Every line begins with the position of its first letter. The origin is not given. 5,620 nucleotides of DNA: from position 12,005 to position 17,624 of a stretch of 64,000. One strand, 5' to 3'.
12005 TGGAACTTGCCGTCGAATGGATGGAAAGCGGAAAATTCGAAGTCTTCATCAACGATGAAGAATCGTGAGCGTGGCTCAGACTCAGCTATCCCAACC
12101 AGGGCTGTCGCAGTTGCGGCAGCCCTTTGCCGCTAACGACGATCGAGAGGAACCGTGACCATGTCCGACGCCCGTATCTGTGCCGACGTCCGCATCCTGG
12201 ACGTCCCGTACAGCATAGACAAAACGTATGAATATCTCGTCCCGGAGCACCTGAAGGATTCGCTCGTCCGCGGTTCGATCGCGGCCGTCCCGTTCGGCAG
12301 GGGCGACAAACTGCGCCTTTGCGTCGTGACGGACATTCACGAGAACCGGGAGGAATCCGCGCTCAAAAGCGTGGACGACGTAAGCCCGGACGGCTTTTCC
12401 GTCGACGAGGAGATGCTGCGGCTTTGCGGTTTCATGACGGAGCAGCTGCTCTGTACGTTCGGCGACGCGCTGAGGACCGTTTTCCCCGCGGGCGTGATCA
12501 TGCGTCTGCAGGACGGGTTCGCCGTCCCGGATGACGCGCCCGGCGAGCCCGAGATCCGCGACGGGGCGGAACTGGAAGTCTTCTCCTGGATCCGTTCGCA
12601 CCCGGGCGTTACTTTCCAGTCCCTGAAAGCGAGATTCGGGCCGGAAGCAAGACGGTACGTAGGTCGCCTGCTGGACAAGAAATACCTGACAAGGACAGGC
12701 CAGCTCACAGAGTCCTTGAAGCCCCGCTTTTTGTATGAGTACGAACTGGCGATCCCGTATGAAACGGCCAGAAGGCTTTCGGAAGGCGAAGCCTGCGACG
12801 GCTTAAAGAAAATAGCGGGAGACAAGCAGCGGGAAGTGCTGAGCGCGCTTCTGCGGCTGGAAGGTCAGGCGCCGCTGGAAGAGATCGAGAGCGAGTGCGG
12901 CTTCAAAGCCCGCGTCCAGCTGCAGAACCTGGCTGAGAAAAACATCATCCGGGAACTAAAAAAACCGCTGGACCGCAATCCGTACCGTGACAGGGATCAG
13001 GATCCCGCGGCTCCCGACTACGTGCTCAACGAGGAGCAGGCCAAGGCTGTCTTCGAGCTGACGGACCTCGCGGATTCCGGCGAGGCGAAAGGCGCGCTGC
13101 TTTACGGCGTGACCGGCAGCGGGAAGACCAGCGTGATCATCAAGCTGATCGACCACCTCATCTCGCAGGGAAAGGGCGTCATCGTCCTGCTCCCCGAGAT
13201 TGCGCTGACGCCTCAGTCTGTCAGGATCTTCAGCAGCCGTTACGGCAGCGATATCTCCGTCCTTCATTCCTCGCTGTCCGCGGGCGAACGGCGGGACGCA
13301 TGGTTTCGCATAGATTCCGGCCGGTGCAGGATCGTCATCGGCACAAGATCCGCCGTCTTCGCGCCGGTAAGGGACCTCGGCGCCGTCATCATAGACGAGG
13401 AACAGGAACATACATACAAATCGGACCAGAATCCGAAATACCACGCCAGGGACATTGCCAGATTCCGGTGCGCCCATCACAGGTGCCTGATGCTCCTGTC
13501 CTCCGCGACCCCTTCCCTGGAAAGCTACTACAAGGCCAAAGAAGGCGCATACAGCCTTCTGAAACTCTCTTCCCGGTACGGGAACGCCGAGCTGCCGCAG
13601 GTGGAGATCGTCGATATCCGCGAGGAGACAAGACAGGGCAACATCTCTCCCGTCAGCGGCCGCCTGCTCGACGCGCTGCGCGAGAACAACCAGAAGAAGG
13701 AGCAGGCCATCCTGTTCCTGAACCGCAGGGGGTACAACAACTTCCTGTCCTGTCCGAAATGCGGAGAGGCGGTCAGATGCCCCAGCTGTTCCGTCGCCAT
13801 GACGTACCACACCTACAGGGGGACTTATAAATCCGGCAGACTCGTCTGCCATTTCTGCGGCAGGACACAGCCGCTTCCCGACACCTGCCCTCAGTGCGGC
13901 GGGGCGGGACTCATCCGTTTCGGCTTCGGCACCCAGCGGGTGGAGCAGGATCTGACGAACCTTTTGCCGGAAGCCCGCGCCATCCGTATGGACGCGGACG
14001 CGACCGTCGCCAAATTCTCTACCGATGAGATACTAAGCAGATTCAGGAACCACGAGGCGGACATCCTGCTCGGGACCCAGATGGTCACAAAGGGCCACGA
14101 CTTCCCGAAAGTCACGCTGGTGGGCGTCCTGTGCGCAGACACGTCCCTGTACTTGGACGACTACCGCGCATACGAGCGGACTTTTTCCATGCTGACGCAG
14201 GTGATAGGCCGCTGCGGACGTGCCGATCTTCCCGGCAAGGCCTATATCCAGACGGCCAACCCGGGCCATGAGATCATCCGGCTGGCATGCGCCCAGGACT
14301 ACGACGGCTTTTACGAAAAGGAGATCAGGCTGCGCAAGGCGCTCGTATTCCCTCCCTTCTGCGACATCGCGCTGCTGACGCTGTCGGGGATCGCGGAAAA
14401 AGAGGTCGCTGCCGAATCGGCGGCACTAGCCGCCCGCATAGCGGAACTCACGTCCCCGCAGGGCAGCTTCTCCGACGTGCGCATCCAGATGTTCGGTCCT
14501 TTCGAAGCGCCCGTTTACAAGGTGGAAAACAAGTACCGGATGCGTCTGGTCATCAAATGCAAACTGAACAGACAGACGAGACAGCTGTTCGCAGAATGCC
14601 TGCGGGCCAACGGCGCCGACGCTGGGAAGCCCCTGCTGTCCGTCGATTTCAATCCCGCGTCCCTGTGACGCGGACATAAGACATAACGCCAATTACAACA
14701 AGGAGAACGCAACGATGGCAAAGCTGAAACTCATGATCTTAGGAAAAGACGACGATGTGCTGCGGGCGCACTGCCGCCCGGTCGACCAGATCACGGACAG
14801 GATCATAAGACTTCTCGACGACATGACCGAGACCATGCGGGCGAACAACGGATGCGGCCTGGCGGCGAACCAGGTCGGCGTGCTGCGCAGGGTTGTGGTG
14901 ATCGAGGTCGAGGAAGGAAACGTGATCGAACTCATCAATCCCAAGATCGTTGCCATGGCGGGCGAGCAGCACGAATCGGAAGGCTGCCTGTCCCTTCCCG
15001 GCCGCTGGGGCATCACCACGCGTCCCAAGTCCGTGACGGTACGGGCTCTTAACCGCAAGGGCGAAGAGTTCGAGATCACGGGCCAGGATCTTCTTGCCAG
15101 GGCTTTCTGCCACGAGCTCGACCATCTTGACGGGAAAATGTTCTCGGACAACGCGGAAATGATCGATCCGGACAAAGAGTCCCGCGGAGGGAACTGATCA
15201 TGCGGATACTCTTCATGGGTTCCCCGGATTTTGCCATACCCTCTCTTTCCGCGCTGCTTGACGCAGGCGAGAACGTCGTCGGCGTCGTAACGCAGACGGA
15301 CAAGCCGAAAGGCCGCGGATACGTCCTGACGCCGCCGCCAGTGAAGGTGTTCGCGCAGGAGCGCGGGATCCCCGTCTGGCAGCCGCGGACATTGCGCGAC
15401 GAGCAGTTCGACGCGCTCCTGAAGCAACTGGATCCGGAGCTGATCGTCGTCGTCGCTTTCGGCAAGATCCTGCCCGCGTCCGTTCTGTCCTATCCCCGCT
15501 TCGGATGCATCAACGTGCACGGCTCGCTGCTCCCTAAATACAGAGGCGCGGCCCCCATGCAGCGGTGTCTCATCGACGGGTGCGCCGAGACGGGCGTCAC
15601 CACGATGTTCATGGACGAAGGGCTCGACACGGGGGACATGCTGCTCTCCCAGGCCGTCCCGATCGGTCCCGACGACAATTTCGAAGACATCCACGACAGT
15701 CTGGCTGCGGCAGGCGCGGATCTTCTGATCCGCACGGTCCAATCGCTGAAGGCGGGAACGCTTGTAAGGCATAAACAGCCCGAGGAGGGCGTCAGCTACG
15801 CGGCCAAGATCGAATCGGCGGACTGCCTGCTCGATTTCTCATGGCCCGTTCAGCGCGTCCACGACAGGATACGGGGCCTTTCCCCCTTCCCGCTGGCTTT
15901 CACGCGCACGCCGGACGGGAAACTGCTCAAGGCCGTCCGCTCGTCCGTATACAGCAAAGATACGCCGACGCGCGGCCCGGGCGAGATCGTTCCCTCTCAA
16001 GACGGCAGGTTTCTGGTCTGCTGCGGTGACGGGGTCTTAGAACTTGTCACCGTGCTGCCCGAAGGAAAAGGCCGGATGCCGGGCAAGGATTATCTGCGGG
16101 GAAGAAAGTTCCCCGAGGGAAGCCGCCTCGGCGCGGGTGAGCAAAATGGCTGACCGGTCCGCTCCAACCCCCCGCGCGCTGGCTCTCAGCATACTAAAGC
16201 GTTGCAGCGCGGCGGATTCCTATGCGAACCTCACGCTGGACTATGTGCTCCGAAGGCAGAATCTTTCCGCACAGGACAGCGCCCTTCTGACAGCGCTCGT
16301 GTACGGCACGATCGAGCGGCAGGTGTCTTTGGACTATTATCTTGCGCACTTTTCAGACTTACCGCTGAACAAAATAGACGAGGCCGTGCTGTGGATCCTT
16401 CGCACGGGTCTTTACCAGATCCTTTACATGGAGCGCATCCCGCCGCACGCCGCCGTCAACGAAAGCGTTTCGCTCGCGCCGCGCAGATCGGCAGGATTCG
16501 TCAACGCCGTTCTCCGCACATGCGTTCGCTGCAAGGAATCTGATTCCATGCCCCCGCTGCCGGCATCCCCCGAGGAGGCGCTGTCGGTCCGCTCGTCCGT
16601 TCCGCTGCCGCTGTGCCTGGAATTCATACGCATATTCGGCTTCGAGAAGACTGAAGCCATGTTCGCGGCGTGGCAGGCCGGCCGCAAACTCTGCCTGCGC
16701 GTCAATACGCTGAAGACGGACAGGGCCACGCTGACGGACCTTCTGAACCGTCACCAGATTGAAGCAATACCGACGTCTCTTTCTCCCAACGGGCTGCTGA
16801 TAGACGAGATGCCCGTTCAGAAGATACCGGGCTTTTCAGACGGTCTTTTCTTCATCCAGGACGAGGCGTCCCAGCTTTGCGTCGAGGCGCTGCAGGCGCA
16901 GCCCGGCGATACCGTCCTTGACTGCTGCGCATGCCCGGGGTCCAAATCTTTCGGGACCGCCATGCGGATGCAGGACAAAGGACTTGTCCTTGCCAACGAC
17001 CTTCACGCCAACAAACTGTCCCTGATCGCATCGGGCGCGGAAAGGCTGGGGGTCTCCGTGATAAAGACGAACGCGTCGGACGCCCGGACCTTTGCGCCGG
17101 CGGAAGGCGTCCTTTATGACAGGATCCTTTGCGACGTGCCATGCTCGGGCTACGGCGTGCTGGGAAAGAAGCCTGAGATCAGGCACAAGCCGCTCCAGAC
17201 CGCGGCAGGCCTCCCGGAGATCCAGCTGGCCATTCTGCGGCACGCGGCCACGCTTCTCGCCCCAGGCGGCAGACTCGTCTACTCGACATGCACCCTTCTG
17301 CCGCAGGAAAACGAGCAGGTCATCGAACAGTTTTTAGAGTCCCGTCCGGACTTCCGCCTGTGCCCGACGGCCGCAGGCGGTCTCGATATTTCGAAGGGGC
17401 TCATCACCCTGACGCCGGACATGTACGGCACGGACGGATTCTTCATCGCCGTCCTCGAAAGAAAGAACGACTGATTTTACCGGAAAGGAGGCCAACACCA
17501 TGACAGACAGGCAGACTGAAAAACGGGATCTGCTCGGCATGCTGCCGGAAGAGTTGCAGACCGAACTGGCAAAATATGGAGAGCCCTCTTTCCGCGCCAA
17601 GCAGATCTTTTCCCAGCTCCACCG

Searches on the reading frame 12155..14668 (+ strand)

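Call 66: search_protein_families(library=pfam, proteins=[window:12155-14668:+], max_evalue=0.00001)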
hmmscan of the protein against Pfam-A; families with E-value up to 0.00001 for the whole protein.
window:12155-14668:+ (837 aa): 6 families
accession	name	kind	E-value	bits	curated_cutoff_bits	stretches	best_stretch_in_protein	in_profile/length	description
PF17764.6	PriA_3primeBD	-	1.8e-16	60.2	22.7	1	15-111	4-96/96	3'DNA-binding domain (3'BD)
PF18074.6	PriA_C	-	4.9e-15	56.6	26.9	1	734-834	1-95/95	Primosomal protein N C-terminal domain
PF00270.35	DEAD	-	5.9e-15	55.8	26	1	310-457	13-163/167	DEAD/DEAH box helicase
PF00271.37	Helicase_C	-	2.5e-13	50.7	23.5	1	607-690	40-109/110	Helicase conserved C-terminal domain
PF04851.21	ResIII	-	8.2e-11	42.5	22.5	1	290-434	3-146/164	Type III restriction enzyme, res subunit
PF18319.7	Zn_ribbon_PriA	-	2.7e-08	34.1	26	1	542-573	1-27/27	PriA DNA helicase Cys-rich region (CRR) domain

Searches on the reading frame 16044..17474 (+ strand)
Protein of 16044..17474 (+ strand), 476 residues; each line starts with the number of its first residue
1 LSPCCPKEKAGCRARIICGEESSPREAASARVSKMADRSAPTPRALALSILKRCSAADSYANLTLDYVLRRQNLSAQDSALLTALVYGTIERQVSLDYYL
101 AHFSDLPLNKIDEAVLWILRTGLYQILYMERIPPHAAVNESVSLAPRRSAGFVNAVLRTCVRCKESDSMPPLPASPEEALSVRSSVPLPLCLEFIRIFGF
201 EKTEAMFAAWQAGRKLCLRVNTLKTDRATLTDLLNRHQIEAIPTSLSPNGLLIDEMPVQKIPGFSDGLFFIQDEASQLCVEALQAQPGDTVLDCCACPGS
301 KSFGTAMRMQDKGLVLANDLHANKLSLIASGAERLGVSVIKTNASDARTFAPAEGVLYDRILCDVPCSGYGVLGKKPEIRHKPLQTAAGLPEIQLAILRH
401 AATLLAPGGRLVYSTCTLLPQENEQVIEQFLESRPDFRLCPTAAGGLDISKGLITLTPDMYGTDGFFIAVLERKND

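Call 66: search_protein_families(library=pfam, proteins=[window:16044-17474:+], max_evalue=0.00001)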
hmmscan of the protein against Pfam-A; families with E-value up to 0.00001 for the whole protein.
window:16044-17474:+ (476 aa): 4 families
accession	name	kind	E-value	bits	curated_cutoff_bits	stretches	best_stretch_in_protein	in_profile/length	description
PF01189.24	Methyltr_RsmB-F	-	2.6e-45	155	27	1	282-471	3-198/199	16S rRNA methyltransferase RsmB/F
PF01029.23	NusB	-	4e-29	102.1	23.1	1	43-162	3-133/133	NusB family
PF22458.1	RsmF-B_ferredox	-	3.1e-10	40.5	27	1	196-255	11-69/74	Methyltr_RsmF/B-like, ferredoxin-like domain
PF01728.25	FtsJ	-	9.8e-06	26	24.1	0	285-429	19-151/181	FtsJ-like methyltransferase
